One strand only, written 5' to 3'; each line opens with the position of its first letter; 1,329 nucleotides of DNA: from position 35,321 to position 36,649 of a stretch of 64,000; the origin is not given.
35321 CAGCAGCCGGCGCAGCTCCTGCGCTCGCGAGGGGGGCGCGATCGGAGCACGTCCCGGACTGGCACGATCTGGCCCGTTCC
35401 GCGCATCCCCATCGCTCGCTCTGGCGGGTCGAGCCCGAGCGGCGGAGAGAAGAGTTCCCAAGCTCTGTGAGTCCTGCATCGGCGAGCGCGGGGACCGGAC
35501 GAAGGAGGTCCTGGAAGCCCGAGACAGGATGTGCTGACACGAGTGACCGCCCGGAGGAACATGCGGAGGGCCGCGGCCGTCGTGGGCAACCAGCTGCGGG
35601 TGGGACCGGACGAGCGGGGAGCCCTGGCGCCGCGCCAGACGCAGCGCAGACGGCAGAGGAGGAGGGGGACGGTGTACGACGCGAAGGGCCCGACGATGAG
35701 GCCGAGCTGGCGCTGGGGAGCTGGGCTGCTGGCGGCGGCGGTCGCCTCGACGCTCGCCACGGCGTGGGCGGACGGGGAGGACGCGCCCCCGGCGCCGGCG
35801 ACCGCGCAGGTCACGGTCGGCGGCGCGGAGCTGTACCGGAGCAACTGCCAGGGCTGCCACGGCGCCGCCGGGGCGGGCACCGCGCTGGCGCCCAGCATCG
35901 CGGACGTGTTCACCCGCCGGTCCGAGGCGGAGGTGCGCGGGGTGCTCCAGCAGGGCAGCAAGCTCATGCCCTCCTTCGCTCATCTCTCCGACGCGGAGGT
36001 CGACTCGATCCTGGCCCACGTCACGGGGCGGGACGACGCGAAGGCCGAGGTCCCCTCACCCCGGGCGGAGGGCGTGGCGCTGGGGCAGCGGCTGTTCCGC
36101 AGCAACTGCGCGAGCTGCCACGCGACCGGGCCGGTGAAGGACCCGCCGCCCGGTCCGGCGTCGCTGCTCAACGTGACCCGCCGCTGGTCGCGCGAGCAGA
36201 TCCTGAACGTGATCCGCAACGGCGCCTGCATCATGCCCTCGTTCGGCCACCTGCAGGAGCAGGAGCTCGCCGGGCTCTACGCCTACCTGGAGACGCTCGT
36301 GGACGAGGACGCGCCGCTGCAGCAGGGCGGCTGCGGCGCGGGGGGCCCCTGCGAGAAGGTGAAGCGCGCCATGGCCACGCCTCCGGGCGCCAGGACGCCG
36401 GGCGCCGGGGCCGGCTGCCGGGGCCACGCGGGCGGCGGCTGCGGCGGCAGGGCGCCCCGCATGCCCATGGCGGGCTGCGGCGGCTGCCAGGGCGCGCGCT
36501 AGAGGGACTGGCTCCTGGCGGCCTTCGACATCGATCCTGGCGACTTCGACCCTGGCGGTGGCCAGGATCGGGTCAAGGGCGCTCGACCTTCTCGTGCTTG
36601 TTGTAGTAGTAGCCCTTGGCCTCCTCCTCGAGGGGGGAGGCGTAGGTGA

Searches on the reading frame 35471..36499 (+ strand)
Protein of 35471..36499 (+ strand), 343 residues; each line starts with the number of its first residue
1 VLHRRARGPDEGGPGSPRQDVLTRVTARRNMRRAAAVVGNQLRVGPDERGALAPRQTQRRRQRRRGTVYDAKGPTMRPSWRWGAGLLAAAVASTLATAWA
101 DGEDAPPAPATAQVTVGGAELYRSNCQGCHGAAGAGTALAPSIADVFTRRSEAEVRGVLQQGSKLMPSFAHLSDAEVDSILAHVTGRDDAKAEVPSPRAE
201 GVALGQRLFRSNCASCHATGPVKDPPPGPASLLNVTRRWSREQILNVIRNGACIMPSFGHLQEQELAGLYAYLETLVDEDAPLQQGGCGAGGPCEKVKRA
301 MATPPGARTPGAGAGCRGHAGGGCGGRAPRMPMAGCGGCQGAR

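Call 57: search_protein_families(library=pfam, proteins=[window:35471-36499:+], max_evalue=0.00001)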
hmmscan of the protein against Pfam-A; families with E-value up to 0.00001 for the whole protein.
window:35471-36499:+ (343 aa): 2 families
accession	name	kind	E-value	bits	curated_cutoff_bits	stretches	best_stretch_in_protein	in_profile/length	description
PF13442.11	Cytochrome_CBB3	-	3.7e-29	101.3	27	2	203-273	4-68/68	Cytochrome C oxidase, cbb3-type, subunit III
PF00034.26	Cytochrom_C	-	8.7e-17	62.7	21.3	0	202-276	1-89/90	Cytochrome c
